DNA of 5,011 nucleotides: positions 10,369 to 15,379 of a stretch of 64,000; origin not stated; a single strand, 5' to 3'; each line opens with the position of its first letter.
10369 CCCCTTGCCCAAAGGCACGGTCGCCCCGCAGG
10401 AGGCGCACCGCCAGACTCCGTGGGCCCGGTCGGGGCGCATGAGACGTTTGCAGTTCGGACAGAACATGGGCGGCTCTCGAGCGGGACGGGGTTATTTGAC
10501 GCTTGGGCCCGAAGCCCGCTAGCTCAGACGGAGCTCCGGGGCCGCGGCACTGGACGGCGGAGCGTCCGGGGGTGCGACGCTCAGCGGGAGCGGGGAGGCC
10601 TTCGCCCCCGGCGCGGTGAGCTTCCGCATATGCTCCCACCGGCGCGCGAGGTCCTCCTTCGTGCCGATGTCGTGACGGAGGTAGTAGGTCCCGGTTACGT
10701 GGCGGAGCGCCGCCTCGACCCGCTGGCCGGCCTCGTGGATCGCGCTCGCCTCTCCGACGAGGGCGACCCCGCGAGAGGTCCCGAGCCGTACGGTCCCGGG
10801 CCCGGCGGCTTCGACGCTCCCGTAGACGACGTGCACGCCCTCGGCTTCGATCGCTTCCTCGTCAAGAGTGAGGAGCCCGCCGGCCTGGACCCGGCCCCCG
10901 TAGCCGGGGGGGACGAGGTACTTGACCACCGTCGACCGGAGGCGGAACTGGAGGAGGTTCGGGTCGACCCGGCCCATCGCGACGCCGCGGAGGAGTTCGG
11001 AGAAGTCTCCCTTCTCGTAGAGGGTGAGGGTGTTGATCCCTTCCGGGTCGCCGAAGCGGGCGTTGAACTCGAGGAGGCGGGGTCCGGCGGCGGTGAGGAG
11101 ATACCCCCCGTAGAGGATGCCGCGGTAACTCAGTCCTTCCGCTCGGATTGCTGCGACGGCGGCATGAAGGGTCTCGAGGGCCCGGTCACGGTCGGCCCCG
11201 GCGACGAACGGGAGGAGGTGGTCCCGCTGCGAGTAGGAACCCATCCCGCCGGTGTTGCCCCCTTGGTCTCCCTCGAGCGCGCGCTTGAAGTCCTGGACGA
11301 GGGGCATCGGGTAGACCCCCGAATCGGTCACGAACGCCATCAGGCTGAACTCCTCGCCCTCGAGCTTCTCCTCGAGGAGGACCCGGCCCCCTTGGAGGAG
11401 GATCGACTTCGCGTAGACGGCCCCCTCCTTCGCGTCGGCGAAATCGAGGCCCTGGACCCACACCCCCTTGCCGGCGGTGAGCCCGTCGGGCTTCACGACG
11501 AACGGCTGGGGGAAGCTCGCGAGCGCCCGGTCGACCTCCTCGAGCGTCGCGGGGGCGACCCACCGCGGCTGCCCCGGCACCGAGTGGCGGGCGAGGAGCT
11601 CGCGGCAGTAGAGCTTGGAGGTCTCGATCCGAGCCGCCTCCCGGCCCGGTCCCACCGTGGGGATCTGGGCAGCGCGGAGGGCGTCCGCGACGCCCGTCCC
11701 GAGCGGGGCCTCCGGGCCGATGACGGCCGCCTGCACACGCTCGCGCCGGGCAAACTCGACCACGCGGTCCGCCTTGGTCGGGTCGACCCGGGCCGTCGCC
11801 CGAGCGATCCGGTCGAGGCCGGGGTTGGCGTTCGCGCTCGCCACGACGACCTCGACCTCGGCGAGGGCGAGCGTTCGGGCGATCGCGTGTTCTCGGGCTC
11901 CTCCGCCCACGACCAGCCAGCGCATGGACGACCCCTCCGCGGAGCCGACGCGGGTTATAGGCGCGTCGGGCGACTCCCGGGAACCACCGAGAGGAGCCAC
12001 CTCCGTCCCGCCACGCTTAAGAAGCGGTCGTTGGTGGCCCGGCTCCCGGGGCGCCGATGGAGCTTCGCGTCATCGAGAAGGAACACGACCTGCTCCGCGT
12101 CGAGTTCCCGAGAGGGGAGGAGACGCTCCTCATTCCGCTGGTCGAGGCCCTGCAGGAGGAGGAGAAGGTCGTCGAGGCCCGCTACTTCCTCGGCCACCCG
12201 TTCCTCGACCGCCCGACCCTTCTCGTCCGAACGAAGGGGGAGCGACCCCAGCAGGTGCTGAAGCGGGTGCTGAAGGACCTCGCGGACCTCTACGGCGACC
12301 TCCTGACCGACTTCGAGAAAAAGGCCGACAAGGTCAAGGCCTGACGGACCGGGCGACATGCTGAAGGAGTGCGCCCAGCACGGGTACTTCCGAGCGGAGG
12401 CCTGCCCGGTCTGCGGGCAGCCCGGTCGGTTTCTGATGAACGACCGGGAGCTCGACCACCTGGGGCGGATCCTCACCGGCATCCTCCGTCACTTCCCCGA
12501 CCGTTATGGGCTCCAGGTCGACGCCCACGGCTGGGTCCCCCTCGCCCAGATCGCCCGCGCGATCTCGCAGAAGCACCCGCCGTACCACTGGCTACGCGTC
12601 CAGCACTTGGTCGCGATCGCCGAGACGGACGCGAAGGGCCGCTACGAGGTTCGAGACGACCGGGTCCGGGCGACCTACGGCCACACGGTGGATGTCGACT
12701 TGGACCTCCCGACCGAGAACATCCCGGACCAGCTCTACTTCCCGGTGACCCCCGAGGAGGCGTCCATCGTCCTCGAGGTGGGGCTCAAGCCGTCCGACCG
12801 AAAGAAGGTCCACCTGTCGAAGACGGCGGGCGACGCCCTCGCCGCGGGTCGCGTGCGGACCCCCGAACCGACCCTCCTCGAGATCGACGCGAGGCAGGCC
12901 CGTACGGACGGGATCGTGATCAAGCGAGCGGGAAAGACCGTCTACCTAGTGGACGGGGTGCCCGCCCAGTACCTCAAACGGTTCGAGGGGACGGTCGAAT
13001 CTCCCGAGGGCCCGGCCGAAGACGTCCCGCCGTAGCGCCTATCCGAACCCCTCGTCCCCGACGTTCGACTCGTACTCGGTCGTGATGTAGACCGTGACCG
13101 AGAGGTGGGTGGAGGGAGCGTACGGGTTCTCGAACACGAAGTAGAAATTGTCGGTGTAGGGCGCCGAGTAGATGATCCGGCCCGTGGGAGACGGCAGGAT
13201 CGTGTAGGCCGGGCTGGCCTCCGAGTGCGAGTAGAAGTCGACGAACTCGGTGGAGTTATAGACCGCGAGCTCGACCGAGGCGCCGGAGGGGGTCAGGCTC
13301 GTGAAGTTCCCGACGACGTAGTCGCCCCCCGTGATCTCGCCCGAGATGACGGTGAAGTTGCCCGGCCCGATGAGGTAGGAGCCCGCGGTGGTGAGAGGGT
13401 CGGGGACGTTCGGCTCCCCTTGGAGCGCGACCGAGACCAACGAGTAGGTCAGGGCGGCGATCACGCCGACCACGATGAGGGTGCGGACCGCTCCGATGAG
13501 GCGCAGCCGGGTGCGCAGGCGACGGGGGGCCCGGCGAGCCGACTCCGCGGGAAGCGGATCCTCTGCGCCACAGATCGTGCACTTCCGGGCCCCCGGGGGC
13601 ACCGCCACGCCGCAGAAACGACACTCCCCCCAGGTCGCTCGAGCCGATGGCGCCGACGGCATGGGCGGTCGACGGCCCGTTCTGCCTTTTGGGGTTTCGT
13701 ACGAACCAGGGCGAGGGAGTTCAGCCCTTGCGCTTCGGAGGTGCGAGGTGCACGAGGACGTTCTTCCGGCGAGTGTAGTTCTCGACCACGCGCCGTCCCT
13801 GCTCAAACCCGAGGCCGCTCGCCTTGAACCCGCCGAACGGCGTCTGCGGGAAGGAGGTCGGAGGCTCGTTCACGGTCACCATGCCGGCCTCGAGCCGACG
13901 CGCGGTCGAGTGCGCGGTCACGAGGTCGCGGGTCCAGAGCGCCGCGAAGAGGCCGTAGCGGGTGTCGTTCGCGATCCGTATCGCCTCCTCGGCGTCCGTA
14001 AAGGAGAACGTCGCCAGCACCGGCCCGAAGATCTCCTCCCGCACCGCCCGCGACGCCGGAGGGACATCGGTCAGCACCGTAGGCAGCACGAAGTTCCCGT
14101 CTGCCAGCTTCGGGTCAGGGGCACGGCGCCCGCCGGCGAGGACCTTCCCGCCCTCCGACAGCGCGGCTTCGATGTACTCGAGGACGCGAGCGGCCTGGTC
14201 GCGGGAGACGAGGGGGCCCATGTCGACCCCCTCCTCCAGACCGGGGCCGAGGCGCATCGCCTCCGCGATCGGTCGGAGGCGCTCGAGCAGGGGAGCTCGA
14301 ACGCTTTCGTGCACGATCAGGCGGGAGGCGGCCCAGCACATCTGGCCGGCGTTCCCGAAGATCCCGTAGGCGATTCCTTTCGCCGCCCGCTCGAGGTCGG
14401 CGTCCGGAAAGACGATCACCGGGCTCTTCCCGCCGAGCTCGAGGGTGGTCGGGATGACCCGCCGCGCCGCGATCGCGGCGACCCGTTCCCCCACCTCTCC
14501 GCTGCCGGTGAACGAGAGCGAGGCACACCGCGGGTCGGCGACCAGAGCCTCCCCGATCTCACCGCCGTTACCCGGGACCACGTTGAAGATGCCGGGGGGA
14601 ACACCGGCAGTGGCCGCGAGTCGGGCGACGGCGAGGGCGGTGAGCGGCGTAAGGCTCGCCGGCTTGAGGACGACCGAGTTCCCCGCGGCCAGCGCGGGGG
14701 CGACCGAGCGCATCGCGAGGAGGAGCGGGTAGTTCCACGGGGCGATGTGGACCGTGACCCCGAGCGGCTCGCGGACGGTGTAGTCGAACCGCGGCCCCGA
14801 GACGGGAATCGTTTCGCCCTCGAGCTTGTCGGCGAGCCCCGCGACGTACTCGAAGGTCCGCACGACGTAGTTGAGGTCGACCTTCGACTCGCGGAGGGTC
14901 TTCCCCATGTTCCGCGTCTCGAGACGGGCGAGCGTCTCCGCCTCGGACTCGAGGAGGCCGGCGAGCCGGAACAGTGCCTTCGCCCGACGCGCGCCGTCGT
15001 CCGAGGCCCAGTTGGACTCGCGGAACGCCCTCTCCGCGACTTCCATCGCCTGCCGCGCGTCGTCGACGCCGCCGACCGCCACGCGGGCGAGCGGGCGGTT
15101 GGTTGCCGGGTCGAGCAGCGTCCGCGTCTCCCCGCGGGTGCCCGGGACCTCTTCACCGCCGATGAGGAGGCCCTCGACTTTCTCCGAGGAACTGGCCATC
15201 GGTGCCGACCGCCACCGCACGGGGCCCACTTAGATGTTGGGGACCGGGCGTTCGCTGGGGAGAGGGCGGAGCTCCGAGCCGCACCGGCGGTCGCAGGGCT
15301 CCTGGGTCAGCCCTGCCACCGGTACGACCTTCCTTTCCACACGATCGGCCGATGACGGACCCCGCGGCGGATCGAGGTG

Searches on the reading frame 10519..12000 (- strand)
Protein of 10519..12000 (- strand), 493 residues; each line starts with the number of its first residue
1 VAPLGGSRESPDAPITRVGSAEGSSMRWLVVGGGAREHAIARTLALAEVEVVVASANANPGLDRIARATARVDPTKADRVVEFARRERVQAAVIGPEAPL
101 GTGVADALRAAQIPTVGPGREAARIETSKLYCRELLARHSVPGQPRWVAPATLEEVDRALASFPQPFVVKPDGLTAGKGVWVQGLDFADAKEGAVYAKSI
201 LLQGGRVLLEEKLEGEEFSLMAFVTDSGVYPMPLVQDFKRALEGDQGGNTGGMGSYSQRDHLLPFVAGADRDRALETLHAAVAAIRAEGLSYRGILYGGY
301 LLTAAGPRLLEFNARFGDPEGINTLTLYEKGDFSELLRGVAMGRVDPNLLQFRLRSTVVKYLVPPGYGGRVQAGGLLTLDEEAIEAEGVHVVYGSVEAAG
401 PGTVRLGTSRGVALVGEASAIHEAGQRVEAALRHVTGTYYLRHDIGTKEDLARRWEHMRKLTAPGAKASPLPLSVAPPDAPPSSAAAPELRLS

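Call 87: search_protein_families(library=pfam, proteins=[window:10519-12000:-], max_evalue=0.00001)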
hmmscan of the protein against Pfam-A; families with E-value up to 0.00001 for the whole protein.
window:10519-12000:- (493 aa): 3 families
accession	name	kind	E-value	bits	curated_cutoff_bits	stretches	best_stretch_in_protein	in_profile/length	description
PF01071.24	GARS_A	-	2e-49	168.5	27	1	127-320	1-193/194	Phosphoribosylglycinamide synthetase, ATP-grasp (A) domain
PF02844.21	GARS_N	-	2.7e-24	86.2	29.5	1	26-126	1-100/100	Phosphoribosylglycinamide synthetase, N domain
PF02843.22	GARS_C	-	1.6e-09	38.4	34.8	1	358-448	2-92/92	Phosphoribosylglycinamide synthetase, C domain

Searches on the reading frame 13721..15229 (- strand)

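Call 87: search_protein_families(library=pfam, proteins=[window:13721-15229:-], max_evalue=0.00001)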
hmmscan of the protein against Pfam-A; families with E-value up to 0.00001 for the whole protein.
window:13721-15229:- (502 aa): 1 family
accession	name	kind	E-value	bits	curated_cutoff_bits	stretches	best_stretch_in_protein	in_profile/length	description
PF00171.27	Aldedh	-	1e-165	552.2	23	1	34-491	7-461/461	Aldehyde dehydrogenase family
